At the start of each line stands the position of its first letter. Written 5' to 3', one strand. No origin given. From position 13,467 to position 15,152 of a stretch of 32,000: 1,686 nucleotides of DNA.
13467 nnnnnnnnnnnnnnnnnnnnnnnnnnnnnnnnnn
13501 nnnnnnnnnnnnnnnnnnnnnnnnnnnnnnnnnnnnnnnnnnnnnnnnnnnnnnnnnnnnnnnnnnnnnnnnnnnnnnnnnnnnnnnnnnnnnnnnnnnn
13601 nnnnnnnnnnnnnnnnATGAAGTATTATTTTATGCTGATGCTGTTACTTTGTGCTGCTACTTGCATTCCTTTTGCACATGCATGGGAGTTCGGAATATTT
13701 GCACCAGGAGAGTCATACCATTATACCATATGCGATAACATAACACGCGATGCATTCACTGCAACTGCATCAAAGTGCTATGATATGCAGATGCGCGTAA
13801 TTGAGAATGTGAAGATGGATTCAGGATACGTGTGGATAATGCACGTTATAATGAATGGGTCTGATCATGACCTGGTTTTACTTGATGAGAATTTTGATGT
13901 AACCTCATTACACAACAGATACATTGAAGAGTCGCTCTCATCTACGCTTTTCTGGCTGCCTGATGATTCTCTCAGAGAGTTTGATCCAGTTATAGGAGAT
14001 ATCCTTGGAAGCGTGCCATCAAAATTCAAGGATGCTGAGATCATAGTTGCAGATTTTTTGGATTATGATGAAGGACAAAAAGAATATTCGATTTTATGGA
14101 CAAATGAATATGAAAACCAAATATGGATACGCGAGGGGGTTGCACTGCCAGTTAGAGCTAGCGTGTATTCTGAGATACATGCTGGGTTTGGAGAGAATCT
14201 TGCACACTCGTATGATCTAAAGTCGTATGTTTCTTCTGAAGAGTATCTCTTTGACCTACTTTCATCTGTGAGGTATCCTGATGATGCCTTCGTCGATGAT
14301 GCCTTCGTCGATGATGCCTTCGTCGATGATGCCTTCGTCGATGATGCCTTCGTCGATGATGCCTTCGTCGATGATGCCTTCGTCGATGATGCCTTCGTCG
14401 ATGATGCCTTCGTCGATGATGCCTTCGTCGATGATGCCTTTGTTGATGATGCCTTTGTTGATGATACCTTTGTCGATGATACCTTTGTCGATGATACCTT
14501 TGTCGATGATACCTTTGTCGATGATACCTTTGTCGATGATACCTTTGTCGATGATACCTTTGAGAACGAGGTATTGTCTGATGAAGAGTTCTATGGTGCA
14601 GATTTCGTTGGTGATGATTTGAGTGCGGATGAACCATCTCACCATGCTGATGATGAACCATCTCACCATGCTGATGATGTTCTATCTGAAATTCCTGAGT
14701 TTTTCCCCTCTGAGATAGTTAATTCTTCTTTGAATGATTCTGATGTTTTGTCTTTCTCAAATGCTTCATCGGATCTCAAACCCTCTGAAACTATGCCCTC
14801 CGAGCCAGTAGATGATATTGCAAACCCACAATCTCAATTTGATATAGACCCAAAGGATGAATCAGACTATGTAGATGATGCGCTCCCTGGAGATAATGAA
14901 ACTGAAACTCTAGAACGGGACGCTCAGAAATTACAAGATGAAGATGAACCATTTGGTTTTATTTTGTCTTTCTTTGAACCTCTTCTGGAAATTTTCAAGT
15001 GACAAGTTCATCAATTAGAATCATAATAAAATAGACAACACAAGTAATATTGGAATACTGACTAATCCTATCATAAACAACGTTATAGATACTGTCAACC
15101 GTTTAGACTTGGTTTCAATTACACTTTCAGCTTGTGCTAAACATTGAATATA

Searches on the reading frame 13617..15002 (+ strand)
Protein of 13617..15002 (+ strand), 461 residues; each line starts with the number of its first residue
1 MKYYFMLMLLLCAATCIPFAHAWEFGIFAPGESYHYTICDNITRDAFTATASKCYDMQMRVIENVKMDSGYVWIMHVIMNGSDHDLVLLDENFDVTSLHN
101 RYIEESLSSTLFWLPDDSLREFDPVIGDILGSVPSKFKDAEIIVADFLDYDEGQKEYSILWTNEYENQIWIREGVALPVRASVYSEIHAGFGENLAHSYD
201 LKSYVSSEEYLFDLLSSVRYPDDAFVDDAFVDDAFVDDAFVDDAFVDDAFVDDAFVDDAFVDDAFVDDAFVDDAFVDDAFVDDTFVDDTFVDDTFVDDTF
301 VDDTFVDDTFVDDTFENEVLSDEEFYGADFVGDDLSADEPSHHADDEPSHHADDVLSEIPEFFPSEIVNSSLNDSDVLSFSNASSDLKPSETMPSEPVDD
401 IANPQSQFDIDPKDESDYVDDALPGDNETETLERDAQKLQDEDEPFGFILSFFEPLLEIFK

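Call 6: search_protein_families(library=pfam, proteins=[window:13617-15002:+], max_evalue=0.01)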
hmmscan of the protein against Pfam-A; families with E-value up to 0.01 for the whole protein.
window:13617-15002:+ (461 aa): 0 families

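Call 34: search_protein_families(library=phrogs, proteins=[window:13617-15002:+], max_evalue=0.01)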
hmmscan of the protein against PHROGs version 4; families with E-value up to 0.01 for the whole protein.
window:13617-15002:+ (461 aa): 0 families

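Call 55: search_protein_families(library=pfam, proteins=[window:13617-15002:+], max_evalue=1)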
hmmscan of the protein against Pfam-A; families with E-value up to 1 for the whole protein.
window:13617-15002:+ (461 aa): 0 families

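Call 66: search_protein_families(library=ncbifam, proteins=[window:13617-15002:+], max_evalue=0.1)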
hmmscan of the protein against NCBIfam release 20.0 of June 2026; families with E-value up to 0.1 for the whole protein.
window:13617-15002:+ (461 aa): 1 family
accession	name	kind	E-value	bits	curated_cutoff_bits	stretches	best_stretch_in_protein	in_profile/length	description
TIGR02953.1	penta_MxKDx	subfamily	0.091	12.7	41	0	224-278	22-76/78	pentapeptide MXKDX repeat protein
